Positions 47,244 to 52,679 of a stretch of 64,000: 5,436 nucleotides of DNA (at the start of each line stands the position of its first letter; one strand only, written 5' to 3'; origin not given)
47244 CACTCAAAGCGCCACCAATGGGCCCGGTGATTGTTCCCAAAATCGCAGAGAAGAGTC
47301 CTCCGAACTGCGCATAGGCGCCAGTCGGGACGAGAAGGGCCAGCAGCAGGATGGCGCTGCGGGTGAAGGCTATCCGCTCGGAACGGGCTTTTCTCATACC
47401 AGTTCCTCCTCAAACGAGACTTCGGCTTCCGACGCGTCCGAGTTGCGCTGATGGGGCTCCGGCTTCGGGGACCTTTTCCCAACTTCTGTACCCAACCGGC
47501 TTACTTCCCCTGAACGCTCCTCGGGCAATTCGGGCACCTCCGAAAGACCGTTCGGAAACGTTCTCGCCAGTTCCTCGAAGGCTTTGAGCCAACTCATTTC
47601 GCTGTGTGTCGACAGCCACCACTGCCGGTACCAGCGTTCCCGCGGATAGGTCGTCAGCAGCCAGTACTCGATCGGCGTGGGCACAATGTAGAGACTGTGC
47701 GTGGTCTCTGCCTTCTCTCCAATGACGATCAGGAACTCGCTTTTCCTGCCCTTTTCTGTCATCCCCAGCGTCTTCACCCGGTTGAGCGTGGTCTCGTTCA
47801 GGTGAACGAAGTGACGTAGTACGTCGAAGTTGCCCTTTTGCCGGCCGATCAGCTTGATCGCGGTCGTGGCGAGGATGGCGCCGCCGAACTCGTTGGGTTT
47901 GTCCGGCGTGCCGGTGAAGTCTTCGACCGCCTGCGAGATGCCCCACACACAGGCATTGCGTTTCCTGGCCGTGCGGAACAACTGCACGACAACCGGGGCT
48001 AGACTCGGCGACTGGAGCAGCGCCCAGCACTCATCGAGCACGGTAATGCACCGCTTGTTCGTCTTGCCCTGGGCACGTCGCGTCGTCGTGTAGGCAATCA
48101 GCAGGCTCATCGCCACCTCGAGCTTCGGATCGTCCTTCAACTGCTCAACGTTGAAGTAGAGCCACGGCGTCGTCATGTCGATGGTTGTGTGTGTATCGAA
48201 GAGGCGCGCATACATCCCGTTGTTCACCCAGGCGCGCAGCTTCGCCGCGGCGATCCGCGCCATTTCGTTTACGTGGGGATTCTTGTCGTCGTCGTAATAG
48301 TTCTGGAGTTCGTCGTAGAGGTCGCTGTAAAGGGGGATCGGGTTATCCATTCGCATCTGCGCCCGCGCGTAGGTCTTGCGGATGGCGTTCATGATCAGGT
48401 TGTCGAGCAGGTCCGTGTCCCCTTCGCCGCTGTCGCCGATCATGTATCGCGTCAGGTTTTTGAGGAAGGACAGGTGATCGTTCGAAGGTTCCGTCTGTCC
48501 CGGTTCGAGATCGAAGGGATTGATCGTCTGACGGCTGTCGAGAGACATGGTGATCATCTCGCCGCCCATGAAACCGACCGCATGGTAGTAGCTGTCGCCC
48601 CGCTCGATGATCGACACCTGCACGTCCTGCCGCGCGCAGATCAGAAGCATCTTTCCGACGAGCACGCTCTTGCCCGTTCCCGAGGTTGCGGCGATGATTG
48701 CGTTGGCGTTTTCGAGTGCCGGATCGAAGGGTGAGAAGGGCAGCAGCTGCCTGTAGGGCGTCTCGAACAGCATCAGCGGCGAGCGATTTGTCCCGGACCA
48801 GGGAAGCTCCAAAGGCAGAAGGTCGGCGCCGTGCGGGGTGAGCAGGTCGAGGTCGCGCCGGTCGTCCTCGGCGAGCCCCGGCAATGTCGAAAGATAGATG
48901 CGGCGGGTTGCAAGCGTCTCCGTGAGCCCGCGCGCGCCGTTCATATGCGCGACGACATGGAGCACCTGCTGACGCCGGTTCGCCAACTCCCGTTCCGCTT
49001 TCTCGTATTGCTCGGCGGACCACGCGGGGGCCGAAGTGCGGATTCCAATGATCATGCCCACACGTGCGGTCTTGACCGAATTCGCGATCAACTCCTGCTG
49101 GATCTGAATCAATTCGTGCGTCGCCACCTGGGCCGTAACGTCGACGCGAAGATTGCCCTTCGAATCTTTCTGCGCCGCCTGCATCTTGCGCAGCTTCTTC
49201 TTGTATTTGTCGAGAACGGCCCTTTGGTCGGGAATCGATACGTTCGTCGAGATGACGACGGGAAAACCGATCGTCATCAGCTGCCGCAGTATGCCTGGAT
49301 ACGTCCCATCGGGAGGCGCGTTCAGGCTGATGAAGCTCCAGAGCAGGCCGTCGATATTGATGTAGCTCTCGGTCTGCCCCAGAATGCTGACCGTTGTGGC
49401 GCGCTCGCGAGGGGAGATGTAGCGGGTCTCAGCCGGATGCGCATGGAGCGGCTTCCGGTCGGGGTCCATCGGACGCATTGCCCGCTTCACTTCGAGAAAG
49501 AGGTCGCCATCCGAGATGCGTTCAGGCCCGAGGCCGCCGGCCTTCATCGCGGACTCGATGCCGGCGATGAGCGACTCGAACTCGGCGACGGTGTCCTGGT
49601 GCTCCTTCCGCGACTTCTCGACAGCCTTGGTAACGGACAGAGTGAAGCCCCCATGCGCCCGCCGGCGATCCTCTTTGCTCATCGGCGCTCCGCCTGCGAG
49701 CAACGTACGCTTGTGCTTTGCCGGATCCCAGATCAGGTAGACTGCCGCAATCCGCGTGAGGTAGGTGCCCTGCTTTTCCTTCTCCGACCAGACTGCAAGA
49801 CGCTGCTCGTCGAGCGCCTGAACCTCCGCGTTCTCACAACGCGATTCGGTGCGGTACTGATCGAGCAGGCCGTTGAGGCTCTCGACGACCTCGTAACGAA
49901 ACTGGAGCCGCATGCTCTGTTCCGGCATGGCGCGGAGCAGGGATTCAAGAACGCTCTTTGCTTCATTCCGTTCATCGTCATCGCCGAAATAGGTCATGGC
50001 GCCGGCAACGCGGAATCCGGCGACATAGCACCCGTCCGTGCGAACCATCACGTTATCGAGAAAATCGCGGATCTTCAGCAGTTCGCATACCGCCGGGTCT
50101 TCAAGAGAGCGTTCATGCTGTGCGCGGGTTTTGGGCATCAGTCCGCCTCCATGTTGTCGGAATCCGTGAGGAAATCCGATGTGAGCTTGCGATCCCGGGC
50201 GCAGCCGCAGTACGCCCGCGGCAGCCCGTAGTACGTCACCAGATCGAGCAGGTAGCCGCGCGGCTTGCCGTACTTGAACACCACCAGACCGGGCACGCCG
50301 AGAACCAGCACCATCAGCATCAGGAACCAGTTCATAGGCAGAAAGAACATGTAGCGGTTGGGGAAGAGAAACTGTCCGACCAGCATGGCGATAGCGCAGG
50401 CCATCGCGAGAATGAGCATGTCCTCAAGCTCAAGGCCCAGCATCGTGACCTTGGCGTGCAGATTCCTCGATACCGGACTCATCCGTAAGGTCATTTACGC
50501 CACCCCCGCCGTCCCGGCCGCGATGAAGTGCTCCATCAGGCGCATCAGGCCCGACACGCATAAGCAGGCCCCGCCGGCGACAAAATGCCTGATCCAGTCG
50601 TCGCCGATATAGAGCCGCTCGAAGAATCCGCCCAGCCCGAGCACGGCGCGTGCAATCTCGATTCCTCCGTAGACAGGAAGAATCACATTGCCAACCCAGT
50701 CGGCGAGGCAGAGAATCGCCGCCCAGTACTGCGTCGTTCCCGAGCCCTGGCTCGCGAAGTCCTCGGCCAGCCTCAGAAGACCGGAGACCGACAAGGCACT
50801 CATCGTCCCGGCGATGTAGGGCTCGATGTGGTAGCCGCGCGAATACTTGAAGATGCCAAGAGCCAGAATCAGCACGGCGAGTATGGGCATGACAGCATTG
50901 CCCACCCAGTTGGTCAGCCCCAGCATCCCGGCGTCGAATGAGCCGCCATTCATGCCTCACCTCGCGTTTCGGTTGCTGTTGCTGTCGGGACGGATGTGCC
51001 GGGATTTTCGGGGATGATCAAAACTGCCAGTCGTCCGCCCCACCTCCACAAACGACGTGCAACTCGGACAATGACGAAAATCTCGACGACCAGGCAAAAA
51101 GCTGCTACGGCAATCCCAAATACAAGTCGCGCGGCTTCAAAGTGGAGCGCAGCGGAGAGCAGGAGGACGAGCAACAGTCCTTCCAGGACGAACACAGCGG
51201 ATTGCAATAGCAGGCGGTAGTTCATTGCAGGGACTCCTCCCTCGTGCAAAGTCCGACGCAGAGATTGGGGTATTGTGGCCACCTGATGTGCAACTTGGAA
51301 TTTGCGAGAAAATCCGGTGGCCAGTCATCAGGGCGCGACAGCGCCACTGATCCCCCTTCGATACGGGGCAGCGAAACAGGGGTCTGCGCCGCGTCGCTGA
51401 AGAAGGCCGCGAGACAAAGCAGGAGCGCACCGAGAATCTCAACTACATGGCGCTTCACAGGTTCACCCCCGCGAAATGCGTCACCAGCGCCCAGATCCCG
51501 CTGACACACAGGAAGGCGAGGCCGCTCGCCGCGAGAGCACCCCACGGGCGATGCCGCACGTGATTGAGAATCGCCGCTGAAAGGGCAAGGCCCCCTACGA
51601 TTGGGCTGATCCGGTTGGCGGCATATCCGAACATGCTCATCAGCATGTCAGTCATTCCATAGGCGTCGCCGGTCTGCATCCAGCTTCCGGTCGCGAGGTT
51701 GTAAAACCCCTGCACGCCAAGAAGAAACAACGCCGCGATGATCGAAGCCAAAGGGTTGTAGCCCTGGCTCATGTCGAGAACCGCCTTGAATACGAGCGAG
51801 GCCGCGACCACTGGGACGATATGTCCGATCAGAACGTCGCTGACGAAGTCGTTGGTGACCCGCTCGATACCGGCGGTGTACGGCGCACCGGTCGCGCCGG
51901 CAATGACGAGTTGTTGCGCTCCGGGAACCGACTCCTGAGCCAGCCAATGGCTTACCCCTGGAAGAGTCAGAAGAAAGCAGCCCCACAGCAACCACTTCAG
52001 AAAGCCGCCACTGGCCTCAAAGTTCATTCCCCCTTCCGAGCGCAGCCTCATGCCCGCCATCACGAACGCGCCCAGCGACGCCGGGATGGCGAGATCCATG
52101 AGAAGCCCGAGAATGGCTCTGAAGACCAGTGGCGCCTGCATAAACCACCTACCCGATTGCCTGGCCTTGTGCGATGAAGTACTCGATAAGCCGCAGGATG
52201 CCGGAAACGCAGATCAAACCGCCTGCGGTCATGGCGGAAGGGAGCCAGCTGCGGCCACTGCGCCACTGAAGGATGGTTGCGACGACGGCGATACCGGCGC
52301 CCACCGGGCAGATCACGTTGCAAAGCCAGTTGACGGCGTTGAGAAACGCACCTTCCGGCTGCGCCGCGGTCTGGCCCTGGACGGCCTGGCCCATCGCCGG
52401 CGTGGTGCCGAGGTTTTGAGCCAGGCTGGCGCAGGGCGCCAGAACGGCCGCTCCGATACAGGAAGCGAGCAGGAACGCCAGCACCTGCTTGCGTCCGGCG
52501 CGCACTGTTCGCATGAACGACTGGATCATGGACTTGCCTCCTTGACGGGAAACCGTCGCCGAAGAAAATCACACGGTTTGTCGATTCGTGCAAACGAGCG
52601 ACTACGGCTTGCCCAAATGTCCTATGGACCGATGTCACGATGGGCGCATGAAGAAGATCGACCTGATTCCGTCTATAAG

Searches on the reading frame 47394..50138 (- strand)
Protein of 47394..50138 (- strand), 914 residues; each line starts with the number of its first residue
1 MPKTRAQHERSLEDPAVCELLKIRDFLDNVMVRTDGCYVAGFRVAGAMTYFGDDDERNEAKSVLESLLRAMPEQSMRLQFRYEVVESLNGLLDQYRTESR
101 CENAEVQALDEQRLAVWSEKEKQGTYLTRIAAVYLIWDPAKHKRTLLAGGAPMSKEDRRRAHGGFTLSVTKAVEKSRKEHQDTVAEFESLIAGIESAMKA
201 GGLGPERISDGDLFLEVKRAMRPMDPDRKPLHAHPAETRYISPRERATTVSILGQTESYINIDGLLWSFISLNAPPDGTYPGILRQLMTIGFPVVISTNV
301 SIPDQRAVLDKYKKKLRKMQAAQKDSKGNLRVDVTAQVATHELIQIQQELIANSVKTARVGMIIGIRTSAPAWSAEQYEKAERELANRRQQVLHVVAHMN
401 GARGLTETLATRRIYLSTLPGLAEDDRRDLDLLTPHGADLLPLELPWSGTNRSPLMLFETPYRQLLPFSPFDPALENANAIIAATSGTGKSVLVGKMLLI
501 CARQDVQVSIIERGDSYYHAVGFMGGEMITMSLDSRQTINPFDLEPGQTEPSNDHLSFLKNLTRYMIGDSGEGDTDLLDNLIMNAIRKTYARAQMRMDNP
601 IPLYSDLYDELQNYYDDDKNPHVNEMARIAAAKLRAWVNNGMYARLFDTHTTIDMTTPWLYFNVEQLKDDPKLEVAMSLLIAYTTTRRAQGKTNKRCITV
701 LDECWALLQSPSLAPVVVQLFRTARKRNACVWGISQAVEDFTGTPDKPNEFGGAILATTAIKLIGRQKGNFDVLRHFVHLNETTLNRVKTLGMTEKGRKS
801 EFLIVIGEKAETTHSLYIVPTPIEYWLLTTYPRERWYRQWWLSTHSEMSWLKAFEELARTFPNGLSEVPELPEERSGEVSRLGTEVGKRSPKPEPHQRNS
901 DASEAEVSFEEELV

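Call 12: search_protein_families(library=pfam, proteins=[window:47394-50138:-], max_evalue=0.01)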
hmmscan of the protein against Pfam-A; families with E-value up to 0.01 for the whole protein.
window:47394-50138:- (914 aa): 3 families
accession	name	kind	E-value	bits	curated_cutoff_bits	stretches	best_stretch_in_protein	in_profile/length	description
PF19044.6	P-loop_TraG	-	1.3e-23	83.8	25.8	1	475-836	27-390/413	TraG P-loop domain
PF12846.13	AAA_10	-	5.2e-08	32.8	27.5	1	477-747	21-292/362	AAA-like domain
PF11130.14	TraC_F_IV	-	0.00083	18.9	28.1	1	59-370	39-334/375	TraC protein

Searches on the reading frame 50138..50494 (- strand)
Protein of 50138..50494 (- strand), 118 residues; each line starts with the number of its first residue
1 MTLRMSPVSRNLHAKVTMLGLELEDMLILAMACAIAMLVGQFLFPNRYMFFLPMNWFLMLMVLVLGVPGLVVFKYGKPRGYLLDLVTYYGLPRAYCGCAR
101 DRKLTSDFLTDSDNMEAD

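Call 35: search_protein_families(library=ncbifam, proteins=[window:50138-50494:-], max_evalue=0.01)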
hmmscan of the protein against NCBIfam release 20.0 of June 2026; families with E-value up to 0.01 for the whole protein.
window:50138-50494:- (118 aa): 1 family
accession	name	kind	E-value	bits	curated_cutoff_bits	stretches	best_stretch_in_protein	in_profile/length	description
TIGR03750.1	conj_TIGR03750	hypoth_equivalog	0.002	18.1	70.75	1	16-84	13-84/111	TIGR03750 family conjugal transfer protein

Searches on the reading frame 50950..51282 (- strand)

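Call 66: search_protein_families(library=pfam, proteins=[window:50950-51282:-], max_evalue=0.01)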
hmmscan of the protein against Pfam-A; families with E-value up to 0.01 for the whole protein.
window:50950-51282:- (110 aa): 1 family
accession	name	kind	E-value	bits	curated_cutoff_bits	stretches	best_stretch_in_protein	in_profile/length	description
PF13727.12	CoA_binding_3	-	0.0065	16.9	25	1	20-90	16-84/175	CoA-binding domain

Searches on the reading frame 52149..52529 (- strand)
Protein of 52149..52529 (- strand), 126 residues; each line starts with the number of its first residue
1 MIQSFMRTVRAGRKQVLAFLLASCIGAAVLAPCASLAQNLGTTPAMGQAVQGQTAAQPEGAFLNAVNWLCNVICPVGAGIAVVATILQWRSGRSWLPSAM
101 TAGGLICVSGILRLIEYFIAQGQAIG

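Call 12: search_protein_families(library=pfam, proteins=[window:52149-52529:-], max_evalue=0.01)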
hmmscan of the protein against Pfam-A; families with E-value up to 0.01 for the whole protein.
window:52149-52529:- (126 aa): 0 families

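Call 35: search_protein_families(library=ncbifam, proteins=[window:52149-52529:-], max_evalue=0.01)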
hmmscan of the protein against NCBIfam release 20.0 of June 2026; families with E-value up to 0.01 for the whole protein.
window:52149-52529:- (126 aa): 0 families

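Call 87: search_solved_structures(query=window:52149-52529:-, max_evalue=1)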
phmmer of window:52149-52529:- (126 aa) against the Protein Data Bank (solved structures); distinct sequences matched with E-value up to 1: 1.
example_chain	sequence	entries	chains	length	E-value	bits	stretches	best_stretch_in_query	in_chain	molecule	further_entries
6tcc_A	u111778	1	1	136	0.94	12.9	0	33-76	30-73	ribonuclease UK114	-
